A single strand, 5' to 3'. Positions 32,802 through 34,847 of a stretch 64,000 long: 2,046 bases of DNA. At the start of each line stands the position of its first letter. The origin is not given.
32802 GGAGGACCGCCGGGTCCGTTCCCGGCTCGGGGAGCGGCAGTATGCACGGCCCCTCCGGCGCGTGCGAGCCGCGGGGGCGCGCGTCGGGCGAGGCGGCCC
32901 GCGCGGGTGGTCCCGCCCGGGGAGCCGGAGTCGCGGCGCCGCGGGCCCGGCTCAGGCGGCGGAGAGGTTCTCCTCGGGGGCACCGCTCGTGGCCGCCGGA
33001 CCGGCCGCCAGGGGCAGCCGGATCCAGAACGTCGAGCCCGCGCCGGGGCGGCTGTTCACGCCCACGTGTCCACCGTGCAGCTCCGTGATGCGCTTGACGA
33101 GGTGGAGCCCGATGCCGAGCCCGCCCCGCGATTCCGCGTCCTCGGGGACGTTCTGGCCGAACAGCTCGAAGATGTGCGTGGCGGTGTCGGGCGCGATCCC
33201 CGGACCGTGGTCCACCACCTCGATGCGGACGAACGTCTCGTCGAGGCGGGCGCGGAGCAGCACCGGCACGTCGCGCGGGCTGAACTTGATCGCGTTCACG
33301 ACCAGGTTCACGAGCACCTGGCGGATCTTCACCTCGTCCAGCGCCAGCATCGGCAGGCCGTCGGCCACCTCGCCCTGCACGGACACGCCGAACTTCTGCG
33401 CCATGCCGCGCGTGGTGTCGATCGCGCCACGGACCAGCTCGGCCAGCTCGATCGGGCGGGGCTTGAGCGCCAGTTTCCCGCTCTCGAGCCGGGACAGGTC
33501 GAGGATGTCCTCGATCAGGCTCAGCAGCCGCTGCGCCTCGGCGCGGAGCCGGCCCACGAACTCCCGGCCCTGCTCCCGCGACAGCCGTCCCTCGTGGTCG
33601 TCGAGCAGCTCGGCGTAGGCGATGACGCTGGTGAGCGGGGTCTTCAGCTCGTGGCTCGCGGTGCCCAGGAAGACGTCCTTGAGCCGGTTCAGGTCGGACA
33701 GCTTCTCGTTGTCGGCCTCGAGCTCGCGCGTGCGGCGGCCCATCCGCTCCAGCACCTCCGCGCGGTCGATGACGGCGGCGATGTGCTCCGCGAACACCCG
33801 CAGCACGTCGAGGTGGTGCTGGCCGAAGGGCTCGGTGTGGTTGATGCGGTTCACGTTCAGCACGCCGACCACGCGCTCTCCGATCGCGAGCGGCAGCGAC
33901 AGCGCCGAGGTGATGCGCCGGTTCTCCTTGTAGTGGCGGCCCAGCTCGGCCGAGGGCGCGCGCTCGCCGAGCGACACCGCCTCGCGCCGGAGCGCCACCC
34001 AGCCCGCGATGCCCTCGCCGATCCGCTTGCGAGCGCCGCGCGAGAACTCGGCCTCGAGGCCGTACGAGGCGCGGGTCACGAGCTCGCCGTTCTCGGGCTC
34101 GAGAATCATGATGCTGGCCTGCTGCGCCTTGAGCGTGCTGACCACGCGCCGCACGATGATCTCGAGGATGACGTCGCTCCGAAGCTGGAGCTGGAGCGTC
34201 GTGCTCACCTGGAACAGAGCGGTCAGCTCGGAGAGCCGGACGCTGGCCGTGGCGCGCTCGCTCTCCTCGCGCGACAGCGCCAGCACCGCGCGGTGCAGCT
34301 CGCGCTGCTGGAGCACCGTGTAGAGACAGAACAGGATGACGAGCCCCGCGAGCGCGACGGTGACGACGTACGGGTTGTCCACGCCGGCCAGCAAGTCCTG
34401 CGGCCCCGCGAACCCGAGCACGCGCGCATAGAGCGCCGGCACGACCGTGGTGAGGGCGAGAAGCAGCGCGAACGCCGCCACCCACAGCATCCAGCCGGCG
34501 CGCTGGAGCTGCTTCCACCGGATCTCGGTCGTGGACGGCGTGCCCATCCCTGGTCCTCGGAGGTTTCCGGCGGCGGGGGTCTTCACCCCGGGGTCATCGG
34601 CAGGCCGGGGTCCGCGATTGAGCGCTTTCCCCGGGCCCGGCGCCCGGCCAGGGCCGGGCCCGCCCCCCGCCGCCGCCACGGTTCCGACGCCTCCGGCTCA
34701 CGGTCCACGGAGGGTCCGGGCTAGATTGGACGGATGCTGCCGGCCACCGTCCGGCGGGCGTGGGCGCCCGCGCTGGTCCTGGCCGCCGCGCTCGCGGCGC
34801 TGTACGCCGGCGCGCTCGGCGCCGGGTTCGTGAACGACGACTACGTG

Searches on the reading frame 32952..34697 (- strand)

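Call 75: search_protein_families(library=pfam, proteins=[window:32952-34697:-], max_evalue=0.00001)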
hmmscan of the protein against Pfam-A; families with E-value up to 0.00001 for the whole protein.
window:32952-34697:- (581 aa): 5 families
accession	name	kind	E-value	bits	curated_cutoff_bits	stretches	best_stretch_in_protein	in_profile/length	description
PF02518.31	HATPase_c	-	4.7e-26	91.8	26.4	1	454-564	2-110/111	Histidine kinase-, DNA gyrase B-, and HSP90-like ATPase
PF00512.31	HisKA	-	2.8e-19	69.4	26.9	1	341-407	3-66/66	His Kinase A (phospho-acceptor) domain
PF13185.12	GAF_2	-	9.9e-18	65.1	28.6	1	175-311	5-136/136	GAF domain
PF01590.32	GAF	-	1.3e-14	55.3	22.4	1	176-310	4-133/133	GAF domain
PF13492.12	GAF_3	-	2.6e-13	50.9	27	1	175-312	3-129/129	GAF domain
